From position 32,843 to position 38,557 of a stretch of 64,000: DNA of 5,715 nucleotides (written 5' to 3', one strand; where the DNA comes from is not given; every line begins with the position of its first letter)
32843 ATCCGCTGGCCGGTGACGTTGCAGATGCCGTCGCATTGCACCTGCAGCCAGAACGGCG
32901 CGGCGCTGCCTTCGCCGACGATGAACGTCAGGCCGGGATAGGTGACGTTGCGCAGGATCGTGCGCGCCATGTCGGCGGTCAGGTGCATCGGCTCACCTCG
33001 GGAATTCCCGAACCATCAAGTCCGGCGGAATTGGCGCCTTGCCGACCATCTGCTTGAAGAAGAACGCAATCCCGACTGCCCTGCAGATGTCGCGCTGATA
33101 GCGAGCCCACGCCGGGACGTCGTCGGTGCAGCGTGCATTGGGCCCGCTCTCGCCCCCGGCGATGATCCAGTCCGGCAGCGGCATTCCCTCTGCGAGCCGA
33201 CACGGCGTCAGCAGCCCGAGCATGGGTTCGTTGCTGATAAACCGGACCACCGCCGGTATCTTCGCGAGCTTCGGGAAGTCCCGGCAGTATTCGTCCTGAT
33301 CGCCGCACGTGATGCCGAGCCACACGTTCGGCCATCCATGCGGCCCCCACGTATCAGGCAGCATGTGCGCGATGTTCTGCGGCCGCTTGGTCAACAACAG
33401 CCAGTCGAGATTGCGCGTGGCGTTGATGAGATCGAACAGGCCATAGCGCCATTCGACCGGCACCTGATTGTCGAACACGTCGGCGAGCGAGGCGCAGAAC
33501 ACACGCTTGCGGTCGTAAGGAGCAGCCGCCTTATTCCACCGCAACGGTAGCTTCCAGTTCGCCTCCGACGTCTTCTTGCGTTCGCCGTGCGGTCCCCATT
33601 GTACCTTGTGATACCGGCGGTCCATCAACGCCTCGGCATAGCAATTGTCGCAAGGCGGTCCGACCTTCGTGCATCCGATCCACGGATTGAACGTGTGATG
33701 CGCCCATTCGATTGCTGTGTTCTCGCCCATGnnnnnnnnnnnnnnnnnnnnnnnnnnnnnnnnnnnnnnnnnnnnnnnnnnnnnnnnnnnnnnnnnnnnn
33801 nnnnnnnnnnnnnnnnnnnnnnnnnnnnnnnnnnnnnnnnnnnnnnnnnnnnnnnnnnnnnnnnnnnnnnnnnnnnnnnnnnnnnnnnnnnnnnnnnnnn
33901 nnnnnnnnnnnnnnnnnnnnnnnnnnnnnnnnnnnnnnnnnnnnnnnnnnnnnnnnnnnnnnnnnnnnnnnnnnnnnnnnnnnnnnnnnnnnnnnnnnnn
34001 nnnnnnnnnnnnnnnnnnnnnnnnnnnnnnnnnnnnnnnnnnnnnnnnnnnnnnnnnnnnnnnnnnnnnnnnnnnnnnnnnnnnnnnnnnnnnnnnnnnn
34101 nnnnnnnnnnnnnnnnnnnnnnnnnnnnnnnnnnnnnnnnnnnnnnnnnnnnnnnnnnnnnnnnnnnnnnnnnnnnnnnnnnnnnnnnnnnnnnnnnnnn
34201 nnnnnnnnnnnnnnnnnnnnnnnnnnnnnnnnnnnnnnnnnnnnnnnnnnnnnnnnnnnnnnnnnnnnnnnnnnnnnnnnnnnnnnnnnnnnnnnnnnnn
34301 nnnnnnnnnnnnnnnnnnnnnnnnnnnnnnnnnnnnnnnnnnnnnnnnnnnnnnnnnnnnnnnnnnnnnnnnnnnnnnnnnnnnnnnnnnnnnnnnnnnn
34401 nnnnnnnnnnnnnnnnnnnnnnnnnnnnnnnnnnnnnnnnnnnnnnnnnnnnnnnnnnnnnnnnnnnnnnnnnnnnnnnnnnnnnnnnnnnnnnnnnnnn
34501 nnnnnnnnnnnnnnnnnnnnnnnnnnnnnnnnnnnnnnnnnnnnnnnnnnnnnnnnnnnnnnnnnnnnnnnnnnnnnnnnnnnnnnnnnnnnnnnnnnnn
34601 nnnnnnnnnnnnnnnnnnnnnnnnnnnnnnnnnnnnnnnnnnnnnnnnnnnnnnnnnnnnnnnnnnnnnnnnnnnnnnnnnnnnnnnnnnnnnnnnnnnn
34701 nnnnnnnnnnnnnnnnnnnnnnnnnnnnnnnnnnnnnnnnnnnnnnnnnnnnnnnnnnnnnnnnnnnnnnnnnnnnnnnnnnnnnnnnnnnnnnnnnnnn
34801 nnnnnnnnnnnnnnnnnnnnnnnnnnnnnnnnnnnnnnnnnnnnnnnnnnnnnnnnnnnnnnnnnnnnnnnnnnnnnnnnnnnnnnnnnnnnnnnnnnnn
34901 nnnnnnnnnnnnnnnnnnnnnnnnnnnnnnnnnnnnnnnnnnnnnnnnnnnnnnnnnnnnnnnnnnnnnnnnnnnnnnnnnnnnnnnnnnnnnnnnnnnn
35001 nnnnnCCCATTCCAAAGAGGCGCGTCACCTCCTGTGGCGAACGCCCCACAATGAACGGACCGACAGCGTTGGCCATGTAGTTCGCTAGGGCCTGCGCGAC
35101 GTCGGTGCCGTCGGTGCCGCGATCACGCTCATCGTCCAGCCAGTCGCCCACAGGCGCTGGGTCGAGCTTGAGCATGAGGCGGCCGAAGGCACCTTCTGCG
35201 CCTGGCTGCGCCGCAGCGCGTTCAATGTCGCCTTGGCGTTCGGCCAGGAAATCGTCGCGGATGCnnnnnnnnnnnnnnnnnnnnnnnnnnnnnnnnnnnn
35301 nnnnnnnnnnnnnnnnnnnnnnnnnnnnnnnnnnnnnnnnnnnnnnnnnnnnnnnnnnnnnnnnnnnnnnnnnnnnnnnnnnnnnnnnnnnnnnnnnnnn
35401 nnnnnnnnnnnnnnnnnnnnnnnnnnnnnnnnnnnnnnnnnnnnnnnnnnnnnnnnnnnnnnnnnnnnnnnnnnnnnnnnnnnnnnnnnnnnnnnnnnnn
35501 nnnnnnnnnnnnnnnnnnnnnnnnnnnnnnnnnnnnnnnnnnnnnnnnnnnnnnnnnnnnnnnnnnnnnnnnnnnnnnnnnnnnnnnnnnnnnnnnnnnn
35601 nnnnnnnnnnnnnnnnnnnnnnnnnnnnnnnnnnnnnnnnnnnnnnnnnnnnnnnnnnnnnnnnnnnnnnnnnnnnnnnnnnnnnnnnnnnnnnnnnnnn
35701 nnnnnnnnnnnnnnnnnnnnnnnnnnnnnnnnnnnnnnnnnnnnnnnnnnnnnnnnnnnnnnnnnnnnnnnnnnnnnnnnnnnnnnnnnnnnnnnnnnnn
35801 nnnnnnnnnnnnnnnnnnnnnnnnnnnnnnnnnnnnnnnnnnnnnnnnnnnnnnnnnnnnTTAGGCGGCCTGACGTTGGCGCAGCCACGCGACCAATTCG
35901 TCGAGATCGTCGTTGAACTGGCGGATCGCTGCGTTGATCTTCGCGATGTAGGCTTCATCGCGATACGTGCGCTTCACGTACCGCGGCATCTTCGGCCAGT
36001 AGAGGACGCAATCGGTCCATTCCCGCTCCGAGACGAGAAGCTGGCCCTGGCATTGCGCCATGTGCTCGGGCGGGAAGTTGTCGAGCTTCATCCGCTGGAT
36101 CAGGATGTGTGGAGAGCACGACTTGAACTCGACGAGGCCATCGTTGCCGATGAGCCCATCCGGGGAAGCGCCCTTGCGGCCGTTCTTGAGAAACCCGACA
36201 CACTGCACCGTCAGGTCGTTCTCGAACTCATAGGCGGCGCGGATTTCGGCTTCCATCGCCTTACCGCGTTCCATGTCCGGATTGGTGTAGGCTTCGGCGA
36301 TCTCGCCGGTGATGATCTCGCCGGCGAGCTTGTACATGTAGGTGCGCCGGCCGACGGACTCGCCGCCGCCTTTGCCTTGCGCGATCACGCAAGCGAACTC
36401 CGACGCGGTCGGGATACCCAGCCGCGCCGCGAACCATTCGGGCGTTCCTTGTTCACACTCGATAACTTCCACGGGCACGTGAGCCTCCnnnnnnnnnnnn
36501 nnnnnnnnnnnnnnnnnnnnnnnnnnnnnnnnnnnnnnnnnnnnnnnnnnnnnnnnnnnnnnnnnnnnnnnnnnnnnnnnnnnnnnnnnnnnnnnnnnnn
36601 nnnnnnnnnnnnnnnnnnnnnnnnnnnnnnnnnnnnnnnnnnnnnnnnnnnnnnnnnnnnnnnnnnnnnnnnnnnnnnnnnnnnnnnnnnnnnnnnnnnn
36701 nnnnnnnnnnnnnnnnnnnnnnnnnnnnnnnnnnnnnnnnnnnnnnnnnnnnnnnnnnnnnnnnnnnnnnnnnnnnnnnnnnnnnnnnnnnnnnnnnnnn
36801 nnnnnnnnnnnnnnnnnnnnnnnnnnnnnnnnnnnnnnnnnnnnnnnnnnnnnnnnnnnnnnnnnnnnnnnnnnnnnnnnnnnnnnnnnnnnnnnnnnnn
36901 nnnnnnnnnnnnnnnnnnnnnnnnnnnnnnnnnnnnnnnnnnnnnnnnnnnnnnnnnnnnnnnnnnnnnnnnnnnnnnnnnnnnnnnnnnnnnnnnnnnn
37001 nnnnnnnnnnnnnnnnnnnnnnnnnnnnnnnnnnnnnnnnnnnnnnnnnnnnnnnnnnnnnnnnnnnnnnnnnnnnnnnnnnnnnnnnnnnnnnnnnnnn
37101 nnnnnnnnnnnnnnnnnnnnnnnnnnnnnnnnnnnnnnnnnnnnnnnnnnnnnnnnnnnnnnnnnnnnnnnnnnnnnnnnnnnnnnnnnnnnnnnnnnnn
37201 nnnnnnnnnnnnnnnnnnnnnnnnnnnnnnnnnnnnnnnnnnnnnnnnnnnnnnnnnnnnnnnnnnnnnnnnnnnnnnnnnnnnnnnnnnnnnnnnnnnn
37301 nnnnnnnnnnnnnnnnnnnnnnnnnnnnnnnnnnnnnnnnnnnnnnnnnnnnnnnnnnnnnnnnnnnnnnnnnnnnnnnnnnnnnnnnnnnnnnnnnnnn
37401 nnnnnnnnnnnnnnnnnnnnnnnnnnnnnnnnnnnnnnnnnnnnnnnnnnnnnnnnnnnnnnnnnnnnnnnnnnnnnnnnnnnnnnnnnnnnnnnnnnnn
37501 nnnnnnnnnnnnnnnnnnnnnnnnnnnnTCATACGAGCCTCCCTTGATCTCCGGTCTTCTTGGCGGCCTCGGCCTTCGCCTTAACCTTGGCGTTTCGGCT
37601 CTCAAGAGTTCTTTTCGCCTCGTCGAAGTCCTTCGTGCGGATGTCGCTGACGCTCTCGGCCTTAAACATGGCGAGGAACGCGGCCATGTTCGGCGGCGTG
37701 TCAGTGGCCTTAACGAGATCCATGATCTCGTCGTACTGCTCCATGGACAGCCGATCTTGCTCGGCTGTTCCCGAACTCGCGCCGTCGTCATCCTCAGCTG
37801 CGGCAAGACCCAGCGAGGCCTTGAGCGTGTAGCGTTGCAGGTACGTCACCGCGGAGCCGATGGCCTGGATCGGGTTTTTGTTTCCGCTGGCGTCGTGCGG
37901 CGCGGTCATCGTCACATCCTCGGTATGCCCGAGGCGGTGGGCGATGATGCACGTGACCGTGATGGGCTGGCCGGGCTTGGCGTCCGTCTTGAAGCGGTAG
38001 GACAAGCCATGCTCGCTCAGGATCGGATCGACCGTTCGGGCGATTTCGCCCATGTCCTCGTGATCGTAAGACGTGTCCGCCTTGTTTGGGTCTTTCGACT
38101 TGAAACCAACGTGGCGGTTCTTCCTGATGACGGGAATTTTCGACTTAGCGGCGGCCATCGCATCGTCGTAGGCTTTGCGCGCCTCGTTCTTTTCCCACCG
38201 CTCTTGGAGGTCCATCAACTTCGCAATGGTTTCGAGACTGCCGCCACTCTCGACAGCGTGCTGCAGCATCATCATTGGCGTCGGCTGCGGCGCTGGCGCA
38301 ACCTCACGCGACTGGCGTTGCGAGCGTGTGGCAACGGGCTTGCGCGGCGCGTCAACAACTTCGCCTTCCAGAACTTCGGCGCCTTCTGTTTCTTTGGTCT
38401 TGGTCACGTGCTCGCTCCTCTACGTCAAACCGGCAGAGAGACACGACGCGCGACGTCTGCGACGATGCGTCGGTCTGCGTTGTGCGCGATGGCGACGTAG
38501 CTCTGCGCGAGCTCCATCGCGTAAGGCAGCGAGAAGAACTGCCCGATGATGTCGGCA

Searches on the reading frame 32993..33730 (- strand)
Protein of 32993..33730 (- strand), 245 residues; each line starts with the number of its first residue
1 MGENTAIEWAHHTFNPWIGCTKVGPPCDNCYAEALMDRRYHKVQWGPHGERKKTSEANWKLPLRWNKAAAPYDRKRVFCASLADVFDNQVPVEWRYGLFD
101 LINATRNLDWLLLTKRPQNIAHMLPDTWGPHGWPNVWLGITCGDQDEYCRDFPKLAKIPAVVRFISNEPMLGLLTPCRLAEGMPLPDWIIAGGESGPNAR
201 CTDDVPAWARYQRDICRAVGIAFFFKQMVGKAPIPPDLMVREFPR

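Call 58: search_protein_families(library=pfam, proteins=[window:32993-33730:-], max_evalue=0.00001)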
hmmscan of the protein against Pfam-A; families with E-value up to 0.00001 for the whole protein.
window:32993-33730:- (245 aa): 1 family
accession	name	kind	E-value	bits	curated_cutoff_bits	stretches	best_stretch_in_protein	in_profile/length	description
PF07505.17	DUF5131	-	2.8e-68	230.5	28.9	1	4-228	1-215/243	Protein of unknown function (DUF5131)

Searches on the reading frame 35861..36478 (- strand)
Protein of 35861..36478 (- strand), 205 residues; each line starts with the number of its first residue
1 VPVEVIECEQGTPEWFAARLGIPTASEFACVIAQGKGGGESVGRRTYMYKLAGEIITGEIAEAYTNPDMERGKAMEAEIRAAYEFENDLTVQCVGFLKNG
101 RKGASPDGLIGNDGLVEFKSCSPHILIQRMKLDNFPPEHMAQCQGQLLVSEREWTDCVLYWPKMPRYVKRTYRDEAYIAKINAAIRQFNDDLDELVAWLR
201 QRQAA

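Call 59: search_protein_families(library=pfam, proteins=[window:35861-36478:-], max_evalue=0.00001)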
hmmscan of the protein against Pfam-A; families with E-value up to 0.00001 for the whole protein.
window:35861-36478:- (205 aa): 1 family
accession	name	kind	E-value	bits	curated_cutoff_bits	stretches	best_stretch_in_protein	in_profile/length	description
PF09588.16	YqaJ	-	1.3e-17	64.9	22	1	14-152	1-149/150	YqaJ-like viral recombinase domain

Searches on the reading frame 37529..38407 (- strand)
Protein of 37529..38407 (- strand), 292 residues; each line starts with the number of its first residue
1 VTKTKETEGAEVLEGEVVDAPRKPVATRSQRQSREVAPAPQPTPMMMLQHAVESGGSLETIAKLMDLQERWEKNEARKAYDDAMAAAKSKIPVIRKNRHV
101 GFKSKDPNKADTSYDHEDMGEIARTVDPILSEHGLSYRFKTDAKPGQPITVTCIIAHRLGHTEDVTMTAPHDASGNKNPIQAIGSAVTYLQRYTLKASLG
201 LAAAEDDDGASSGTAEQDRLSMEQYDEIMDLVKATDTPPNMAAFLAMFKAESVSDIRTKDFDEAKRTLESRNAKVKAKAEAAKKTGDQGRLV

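Call 59: search_protein_families(library=pfam, proteins=[window:37529-38407:-], max_evalue=0.00001)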
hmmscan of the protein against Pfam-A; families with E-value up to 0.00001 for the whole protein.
window:37529-38407:- (292 aa): 1 family
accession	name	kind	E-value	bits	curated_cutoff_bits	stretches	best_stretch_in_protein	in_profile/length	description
PF04404.17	ERF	-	2e-19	70.5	25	1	83-225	4-142/153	ERF superfamily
